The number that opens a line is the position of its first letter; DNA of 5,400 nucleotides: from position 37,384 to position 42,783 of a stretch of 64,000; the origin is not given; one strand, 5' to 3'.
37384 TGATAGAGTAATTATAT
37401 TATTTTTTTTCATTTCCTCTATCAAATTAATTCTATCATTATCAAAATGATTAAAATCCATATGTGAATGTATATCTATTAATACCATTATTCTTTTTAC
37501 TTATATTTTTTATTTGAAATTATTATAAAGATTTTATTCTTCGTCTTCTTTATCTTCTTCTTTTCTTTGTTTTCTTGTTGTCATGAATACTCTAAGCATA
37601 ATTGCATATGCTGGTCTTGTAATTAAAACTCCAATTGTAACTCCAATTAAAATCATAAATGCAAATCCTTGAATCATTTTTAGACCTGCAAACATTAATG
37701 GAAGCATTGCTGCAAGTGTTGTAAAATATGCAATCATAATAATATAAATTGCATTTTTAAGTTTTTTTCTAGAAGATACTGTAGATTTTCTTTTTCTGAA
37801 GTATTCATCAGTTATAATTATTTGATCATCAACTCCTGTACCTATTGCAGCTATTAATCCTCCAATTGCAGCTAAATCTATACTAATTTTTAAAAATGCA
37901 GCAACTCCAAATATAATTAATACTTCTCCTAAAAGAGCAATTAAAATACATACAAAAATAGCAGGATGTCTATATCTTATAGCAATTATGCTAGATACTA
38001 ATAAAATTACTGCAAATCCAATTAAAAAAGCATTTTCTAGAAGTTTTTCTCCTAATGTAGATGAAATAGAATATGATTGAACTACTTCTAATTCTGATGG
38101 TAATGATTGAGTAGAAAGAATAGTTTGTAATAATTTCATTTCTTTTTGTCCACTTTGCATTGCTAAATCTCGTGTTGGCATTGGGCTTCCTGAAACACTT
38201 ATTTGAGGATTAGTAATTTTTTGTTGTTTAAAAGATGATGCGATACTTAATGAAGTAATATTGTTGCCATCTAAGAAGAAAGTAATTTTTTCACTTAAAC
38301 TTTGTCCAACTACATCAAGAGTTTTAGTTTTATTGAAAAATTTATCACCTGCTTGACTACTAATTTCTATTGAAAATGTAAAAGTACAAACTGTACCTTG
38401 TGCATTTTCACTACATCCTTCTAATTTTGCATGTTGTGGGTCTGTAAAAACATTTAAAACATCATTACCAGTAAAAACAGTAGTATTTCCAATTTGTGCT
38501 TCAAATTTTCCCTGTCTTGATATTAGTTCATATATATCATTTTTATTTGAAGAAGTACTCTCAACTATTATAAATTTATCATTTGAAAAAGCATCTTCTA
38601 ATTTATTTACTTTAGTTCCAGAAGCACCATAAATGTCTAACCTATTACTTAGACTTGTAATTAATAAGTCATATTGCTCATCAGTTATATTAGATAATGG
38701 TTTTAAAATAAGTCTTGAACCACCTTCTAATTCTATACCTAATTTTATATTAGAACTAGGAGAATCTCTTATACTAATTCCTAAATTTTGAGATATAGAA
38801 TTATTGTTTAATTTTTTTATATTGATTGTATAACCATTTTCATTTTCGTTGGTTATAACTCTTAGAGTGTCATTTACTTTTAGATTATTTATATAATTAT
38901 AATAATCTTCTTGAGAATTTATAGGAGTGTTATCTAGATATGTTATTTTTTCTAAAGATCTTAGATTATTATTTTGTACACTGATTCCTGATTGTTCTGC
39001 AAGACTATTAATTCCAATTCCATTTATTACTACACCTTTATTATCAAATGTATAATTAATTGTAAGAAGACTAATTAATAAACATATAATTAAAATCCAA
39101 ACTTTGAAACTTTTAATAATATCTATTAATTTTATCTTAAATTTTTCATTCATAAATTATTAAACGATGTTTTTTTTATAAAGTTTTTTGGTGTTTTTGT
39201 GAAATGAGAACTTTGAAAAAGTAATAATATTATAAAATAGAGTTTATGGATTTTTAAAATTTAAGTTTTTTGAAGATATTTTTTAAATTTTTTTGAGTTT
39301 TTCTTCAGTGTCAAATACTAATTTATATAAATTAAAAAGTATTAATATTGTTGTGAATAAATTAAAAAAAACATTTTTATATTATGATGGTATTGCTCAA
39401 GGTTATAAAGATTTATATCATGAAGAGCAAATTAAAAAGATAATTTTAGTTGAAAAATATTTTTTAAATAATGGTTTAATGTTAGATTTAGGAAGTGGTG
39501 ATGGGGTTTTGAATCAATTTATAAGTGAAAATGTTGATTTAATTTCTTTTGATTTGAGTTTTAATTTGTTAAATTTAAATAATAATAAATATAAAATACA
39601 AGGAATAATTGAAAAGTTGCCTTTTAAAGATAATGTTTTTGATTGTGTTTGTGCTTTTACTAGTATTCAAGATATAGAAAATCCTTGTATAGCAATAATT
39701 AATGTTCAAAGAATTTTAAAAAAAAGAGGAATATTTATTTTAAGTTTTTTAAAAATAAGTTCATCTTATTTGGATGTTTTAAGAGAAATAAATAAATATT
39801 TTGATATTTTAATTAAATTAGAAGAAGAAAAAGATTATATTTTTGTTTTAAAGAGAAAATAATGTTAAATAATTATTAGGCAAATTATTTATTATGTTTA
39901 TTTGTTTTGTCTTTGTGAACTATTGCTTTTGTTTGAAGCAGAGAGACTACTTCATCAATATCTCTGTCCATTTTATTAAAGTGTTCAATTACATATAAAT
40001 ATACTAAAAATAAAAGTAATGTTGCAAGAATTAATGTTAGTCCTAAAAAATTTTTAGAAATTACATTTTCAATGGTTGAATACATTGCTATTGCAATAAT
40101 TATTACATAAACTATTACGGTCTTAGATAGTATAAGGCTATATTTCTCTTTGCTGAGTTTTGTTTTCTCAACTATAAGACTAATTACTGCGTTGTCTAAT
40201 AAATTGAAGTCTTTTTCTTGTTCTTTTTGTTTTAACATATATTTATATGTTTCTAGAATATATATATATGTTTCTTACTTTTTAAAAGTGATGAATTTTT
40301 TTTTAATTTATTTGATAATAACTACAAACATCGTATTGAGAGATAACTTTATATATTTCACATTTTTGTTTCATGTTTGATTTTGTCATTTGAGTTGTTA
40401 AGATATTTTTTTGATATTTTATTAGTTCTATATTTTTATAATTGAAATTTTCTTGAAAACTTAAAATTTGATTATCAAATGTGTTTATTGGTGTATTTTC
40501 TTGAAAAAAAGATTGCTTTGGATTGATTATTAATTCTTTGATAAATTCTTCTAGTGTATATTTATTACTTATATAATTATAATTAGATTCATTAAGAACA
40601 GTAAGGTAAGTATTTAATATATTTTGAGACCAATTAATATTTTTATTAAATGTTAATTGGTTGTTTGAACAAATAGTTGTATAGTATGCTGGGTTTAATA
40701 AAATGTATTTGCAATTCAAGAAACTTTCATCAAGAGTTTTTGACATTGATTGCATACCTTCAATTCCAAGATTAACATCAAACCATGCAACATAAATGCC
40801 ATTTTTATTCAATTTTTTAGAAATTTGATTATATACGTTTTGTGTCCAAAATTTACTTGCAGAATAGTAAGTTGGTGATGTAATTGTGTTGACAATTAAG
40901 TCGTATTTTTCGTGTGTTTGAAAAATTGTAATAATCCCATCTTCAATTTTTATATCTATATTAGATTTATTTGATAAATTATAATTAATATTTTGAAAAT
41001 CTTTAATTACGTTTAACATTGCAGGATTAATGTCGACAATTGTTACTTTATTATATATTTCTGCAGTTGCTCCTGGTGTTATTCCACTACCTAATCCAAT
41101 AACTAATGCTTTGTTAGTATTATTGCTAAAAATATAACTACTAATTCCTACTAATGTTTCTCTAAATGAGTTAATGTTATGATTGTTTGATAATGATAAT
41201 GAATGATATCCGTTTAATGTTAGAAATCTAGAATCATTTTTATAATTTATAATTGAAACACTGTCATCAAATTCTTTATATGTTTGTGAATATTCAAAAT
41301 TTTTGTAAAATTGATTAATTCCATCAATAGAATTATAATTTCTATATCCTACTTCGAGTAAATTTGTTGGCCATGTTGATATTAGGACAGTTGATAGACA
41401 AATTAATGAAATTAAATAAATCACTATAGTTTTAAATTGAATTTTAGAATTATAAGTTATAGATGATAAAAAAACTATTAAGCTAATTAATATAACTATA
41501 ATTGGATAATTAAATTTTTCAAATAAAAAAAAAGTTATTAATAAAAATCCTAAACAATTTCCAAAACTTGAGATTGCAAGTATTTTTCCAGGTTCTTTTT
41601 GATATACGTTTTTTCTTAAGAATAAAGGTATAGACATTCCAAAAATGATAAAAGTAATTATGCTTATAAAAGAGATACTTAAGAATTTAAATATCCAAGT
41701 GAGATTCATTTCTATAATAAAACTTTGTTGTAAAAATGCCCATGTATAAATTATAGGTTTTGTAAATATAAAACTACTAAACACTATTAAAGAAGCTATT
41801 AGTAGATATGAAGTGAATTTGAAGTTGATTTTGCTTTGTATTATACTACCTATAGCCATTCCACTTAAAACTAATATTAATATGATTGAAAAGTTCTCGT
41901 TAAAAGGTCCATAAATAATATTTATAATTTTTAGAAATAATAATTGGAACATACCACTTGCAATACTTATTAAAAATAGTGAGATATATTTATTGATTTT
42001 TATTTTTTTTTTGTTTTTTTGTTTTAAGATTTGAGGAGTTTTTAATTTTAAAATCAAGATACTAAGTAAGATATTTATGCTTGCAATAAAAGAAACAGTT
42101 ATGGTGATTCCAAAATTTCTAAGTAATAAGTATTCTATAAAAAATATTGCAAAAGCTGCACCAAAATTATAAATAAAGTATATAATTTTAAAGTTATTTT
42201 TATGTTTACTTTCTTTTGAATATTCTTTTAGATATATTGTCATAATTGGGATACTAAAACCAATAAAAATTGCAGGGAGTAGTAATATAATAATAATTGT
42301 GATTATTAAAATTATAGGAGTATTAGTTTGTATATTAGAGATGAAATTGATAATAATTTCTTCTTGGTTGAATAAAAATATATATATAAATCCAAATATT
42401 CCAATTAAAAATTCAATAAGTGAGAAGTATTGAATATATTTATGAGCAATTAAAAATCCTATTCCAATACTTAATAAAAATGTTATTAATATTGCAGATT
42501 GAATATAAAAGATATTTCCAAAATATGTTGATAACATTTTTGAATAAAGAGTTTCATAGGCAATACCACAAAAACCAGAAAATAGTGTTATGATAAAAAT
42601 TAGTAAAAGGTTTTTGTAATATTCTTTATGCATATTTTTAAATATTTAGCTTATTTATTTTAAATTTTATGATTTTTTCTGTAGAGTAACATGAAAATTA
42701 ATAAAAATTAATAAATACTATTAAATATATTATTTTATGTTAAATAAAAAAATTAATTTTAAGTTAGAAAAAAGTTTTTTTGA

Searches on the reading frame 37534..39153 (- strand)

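Call 29: search_protein_families(library=pfam, proteins=[window:37534-39153:-], max_evalue=0.00001)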
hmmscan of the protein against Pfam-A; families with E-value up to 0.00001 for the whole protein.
window:37534-39153:- (539 aa): 2 families
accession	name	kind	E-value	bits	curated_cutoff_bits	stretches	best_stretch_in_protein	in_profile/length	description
PF02355.23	SecD_SecF_C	-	3e-17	63.1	20.5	1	350-510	8-173/189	Protein export membrane protein SecD/SecF, C-terminal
PF03176.21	MMPL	-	4e-06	26.4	20.5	1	373-513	143-292/333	MMPL family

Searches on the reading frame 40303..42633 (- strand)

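Call 29: search_protein_families(library=pfam, proteins=[window:40303-42633:-], max_evalue=0.00001)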
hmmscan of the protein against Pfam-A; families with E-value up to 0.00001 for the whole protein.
window:40303-42633:- (776 aa): 1 family
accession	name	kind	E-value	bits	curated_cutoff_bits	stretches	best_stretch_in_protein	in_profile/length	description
PF01564.23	Spermine_synth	-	5.6e-11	42.8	22.9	1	501-653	14-169/186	Spermine/spermidine synthase domain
